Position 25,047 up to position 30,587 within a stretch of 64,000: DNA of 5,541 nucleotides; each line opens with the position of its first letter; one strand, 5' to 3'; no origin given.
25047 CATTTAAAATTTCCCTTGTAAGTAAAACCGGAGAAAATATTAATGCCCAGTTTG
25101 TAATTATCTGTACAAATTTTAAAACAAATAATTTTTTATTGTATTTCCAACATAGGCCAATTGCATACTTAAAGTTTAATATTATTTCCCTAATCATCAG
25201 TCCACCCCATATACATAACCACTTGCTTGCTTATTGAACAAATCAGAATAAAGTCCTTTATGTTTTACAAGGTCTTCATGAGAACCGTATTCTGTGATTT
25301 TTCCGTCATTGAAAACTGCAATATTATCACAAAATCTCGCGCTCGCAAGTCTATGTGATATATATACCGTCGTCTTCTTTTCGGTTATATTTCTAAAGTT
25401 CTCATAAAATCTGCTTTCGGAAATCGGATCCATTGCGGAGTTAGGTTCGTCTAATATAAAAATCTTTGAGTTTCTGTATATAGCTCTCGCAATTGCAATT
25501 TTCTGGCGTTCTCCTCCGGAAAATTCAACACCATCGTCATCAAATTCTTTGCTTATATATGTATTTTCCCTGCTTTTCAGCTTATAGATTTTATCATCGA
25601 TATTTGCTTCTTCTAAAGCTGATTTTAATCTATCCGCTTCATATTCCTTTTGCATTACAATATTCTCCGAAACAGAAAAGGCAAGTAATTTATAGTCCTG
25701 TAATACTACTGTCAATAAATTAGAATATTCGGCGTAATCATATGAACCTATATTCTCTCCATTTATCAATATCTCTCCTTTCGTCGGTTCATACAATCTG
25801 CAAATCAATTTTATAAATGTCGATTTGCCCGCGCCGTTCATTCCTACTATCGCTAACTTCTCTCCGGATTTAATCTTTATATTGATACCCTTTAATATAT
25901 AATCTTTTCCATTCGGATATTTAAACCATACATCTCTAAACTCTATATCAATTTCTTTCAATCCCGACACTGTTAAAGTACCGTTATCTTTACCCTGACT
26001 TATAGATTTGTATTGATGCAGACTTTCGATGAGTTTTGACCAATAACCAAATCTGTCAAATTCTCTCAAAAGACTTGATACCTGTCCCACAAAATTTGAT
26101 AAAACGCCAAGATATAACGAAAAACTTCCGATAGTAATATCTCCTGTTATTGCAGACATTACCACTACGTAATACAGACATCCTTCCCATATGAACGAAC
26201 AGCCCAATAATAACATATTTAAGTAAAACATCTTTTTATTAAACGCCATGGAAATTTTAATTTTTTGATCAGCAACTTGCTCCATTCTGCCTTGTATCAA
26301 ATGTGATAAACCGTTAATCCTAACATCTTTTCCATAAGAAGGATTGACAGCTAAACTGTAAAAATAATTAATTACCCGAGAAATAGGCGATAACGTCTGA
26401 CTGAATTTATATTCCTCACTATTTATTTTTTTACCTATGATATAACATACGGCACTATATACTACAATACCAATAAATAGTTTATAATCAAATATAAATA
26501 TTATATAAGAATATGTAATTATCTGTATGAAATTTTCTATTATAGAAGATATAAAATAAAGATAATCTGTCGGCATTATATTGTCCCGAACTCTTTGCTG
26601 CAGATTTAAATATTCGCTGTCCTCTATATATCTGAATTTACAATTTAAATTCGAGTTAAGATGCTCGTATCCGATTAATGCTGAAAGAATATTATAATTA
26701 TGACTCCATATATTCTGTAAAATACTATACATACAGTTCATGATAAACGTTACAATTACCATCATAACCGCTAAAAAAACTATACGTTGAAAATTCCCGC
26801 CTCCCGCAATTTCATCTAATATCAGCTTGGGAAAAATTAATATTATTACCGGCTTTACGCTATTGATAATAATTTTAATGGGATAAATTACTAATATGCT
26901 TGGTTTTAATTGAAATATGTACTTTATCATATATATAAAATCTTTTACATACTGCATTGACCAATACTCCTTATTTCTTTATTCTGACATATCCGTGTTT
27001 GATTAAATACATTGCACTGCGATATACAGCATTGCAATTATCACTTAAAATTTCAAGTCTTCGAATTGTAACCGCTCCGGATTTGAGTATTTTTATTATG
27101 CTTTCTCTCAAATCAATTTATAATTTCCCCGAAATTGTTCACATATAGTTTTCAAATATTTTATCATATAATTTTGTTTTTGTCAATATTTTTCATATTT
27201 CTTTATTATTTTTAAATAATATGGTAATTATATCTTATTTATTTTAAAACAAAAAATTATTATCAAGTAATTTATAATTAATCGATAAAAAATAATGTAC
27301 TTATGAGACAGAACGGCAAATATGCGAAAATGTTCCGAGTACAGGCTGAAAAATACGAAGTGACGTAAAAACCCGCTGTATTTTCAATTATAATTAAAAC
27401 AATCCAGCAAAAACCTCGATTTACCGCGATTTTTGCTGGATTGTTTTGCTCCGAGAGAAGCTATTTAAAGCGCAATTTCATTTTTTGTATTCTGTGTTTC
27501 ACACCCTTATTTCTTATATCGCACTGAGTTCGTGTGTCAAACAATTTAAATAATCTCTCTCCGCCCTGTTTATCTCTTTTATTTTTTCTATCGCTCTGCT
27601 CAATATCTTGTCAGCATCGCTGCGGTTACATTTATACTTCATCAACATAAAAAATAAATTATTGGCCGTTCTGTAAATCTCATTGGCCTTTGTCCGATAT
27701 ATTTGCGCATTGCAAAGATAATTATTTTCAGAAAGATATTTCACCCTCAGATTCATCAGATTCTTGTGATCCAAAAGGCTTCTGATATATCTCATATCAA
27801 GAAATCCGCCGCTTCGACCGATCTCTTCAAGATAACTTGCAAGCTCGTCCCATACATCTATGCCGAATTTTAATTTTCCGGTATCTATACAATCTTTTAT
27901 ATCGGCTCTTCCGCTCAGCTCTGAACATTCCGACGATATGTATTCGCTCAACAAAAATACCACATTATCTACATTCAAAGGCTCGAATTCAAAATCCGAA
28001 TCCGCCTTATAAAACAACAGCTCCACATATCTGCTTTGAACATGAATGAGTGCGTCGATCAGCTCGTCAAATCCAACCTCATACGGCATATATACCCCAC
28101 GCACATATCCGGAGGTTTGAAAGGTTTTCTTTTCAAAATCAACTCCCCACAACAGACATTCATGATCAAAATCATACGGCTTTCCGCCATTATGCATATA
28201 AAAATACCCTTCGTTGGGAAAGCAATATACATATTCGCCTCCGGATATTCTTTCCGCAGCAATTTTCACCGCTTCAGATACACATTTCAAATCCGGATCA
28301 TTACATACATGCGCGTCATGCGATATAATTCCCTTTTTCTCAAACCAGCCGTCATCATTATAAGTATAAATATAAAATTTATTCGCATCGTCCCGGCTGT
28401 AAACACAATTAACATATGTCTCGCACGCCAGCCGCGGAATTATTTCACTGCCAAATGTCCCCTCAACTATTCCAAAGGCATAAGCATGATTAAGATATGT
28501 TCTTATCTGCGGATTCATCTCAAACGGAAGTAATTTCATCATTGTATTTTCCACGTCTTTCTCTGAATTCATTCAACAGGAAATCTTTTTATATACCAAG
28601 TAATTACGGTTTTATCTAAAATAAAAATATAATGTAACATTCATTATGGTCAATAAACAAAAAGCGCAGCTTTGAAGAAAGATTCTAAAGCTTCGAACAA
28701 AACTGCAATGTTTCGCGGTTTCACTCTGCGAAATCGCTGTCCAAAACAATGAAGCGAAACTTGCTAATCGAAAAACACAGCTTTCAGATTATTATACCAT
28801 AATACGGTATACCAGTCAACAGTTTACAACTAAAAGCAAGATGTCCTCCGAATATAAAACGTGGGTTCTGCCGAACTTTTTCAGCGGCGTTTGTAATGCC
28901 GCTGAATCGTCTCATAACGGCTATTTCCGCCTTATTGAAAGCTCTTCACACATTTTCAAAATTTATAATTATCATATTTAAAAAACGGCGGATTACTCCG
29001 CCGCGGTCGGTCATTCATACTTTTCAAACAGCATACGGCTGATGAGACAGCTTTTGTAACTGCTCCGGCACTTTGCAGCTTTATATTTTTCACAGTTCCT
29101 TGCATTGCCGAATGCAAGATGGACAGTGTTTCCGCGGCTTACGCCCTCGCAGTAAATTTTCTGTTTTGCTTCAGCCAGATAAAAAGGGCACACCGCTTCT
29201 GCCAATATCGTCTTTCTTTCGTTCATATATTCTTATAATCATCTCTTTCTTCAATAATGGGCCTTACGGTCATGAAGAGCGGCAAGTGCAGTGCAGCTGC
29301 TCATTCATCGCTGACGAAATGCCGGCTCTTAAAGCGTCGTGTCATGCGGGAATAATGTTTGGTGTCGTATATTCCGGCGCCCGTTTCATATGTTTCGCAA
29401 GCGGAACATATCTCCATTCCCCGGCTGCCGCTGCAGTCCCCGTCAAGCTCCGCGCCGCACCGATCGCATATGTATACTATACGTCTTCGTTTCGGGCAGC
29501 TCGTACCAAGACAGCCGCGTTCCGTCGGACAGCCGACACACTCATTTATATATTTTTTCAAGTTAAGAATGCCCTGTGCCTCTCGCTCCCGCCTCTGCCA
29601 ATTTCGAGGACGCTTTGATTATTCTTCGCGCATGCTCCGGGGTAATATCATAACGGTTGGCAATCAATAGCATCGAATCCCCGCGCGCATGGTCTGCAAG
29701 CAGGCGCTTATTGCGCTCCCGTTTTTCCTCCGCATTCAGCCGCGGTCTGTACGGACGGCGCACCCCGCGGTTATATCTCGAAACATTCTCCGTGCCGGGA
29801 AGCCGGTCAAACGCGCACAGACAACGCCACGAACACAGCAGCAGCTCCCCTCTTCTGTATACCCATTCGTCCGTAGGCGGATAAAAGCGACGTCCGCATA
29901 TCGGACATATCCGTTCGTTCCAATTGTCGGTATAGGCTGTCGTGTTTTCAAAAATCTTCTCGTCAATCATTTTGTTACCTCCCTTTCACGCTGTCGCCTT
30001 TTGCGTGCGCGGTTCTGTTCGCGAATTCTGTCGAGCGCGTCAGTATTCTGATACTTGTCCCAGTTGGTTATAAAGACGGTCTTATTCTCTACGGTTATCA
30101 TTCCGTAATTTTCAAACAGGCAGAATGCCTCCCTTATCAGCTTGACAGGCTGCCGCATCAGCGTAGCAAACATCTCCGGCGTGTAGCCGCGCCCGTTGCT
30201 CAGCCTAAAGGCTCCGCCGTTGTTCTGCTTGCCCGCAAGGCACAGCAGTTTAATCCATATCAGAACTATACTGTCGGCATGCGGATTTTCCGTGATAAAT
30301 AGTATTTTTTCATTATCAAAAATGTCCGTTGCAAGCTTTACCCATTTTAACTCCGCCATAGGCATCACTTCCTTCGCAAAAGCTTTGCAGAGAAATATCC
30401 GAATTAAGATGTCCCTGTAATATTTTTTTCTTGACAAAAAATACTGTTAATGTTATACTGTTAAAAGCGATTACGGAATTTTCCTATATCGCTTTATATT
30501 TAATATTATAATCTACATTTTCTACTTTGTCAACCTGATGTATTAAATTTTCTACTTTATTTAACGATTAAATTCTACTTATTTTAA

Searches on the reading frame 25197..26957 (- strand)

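Call 16: search_protein_families(library=pfam, proteins=[window:25197-26957:-], max_evalue=0.001)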
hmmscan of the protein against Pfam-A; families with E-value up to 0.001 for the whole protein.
window:25197-26957:- (586 aa): 3 families
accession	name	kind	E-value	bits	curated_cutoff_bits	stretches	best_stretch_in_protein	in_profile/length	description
PF00005.33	ABC_tran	-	6.7e-31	108.2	25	1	355-506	1-136/137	ABC transporter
PF13304.12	AAA_21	-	6.1e-06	26.9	27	0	452-530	195-292/304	AAA domain, putative AbiEii toxin, Type IV TA system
PF02463.25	SMC_N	-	0.00081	19.3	40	0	367-544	26-206/220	RecF/RecN/SMC N terminal domain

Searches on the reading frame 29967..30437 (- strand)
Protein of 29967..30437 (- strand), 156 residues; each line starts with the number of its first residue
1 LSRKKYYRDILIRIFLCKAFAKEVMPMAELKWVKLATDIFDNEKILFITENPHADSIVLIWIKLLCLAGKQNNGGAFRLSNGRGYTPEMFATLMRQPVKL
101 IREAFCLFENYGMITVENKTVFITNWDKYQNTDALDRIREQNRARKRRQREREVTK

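Call 71: search_protein_families(library=phrogs, proteins=[window:29967-30437:-], max_evalue=0.001)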
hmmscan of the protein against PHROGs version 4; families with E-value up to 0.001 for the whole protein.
window:29967-30437:- (156 aa): 9 families
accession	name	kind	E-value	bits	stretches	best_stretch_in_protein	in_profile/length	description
phrog_11769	-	unknown function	3.1e-42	145.9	1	26-153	3-131/431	-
phrog_4880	-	DNA, RNA and nucleotide metabolism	1.1e-34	121.3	1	27-153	1-128/304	replisome organizer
phrog_10469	-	DNA, RNA and nucleotide metabolism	7.7e-29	102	1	26-153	3-130/305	DnaD-like helicase loader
phrog_1163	-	unknown function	2e-27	97.6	1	27-153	1-128/273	-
phrog_186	-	DNA, RNA and nucleotide metabolism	1.5e-17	65.3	1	22-147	12-126/308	DnaD-like helicase loader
phrog_5968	-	DNA, RNA and nucleotide metabolism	2.5e-08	34.6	1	32-149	12-130/273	replisome organizer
phrog_3926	-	DNA, RNA and nucleotide metabolism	1.8e-05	25.5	1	29-146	3-104/312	replication initiation protein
phrog_2447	-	DNA, RNA and nucleotide metabolism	0.00024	22.2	1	102-153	70-113/295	replication initiation protein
phrog_1882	-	unknown function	0.00031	21.7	1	32-151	3-110/259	-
